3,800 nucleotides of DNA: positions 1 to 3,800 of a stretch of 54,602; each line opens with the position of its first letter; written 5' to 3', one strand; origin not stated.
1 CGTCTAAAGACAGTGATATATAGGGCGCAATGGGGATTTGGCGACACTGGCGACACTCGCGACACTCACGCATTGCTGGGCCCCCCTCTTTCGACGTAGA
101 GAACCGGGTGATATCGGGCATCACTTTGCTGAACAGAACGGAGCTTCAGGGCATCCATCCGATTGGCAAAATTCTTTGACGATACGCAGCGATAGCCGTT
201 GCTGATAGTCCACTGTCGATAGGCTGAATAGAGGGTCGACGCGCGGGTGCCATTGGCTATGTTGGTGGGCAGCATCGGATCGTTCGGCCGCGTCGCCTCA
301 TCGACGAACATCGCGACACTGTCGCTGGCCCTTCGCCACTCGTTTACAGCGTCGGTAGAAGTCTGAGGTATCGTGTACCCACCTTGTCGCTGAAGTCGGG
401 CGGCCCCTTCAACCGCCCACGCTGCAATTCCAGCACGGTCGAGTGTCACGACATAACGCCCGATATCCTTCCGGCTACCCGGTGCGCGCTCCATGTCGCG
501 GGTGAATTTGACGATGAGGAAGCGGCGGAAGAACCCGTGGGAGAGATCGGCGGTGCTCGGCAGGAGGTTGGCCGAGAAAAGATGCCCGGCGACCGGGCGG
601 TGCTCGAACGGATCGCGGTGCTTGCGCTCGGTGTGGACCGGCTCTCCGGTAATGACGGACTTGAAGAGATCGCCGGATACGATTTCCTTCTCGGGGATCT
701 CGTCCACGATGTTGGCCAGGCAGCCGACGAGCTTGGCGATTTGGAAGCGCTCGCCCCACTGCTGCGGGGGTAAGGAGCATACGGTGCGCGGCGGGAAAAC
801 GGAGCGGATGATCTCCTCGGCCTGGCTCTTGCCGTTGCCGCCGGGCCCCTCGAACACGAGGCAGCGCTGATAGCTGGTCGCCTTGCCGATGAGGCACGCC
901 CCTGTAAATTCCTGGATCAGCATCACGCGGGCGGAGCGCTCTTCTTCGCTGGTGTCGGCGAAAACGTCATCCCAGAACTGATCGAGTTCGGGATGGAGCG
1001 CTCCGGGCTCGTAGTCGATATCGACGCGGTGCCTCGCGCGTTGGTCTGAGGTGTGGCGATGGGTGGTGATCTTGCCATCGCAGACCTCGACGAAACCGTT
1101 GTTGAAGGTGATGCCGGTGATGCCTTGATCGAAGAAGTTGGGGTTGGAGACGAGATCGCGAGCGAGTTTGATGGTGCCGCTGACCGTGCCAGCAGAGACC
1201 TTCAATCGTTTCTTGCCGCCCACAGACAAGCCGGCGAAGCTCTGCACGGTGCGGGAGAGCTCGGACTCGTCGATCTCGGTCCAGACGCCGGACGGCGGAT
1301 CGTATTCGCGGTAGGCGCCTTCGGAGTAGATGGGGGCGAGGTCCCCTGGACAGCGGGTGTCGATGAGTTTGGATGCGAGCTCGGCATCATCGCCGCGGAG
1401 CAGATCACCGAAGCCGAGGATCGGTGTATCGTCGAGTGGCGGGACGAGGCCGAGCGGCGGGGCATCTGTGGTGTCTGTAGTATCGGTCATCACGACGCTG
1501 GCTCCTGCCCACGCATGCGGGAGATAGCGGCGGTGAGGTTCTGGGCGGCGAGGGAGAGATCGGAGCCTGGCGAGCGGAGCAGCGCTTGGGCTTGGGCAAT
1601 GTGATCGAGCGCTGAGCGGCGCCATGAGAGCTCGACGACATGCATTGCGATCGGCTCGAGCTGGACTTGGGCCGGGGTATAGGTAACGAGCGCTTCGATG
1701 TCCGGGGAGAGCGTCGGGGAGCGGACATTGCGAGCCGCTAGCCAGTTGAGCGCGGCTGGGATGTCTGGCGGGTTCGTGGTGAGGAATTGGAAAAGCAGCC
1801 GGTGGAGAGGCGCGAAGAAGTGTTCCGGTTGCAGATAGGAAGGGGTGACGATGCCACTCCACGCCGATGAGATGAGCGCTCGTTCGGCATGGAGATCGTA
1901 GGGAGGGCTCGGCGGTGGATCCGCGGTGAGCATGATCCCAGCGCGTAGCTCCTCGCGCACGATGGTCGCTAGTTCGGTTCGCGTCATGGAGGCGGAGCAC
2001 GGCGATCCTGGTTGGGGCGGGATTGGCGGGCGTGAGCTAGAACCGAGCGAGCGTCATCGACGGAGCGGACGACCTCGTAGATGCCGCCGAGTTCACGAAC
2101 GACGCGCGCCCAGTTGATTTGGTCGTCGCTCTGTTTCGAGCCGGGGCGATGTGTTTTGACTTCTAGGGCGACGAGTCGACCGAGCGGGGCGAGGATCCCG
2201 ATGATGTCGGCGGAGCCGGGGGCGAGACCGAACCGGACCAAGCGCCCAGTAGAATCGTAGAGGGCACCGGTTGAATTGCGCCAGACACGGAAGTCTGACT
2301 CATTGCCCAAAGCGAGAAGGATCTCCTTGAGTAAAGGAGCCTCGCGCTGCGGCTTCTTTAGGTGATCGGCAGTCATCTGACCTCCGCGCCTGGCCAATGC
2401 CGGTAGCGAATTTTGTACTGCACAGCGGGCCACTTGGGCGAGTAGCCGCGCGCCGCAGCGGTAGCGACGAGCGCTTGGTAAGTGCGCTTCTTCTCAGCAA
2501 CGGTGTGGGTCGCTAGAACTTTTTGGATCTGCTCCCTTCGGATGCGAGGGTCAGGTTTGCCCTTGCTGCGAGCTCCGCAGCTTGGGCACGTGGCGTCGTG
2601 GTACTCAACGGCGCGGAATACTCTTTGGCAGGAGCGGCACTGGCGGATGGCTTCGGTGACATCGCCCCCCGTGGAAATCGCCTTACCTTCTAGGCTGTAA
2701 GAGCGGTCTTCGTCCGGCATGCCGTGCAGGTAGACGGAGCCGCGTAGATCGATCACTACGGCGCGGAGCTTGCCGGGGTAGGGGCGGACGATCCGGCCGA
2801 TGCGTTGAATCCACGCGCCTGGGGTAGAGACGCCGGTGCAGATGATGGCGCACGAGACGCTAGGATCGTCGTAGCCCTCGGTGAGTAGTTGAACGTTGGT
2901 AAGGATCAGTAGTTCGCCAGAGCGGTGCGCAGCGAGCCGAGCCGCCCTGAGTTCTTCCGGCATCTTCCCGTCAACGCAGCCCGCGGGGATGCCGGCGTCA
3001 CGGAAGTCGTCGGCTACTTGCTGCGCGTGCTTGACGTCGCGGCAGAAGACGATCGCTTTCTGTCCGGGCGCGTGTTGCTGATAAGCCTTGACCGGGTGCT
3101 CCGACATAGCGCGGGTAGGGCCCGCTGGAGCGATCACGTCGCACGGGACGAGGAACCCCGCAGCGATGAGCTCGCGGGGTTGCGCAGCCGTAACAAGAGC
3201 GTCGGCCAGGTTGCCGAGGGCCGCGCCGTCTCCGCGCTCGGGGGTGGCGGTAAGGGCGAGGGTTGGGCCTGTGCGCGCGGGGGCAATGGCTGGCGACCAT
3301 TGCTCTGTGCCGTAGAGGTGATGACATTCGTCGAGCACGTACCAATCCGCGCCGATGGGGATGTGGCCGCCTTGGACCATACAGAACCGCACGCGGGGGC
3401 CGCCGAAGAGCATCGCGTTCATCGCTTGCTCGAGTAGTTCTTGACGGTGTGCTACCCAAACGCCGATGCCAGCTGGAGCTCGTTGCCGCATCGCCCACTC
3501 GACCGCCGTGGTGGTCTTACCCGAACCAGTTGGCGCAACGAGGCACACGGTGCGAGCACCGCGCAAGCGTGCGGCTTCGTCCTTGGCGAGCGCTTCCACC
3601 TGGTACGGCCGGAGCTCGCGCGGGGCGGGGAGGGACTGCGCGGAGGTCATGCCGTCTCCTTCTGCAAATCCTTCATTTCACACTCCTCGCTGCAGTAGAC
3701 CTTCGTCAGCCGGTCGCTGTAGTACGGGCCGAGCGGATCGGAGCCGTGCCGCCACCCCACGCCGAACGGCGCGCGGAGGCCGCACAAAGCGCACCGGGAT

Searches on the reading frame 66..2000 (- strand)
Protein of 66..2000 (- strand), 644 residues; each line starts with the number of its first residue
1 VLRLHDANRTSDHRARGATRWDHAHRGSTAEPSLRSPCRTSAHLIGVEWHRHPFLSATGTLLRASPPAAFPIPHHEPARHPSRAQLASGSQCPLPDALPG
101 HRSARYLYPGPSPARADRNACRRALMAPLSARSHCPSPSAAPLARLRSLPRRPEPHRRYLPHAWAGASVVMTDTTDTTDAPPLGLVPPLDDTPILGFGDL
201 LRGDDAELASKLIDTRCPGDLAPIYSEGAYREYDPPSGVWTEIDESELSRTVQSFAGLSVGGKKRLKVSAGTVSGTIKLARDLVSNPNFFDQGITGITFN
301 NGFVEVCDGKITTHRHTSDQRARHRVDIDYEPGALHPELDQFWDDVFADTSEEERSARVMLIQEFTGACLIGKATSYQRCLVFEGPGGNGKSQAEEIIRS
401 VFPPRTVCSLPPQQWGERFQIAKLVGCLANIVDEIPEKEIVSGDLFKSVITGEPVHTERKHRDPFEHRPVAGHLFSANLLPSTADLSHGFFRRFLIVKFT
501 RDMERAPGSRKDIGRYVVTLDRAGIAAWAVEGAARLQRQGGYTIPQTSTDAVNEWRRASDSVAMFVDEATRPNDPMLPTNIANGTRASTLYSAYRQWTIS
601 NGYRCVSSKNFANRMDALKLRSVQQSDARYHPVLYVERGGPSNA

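Call 8: search_protein_families(library=pfam, proteins=[window:66-2000:-], max_evalue=0.001)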
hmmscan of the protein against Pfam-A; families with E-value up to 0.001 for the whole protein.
window:66-2000:- (644 aa): 2 families
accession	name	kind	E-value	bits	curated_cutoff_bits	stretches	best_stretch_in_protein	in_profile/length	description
PF19263.5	DUF5906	-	3e-15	57.3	27.6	1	384-493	2-114/114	Family of unknown function (DUF5906)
PF08706.16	D5_N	-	5.4e-06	27.2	22.4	1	269-347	67-144/145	D5 N terminal like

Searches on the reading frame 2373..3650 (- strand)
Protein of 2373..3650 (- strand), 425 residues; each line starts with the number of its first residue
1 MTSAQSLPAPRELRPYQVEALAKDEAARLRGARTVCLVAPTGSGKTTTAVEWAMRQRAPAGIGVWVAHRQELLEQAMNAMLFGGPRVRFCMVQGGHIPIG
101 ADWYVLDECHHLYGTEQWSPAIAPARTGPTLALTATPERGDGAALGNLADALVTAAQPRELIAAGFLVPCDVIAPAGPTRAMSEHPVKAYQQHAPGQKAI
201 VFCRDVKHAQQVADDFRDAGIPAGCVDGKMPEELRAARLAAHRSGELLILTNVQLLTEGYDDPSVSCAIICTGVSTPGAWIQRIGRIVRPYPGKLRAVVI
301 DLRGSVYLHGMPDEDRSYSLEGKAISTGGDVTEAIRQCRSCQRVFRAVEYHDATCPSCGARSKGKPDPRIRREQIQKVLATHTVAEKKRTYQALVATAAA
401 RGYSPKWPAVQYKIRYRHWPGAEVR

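Call 8: search_protein_families(library=pfam, proteins=[window:2373-3650:-], max_evalue=0.001)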
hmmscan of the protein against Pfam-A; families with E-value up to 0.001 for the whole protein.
window:2373-3650:- (425 aa): 3 families
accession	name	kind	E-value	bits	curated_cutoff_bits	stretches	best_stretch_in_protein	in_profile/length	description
PF04851.21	ResIII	-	1.5e-15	57.9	22.5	1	12-80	3-73/164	Type III restriction enzyme, res subunit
PF00271.37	Helicase_C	-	2.8e-14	53.7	23.5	1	192-289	11-108/110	Helicase conserved C-terminal domain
PF00270.35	DEAD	-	1.7e-06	28.3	26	1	31-115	13-101/167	DEAD/DEAH box helicase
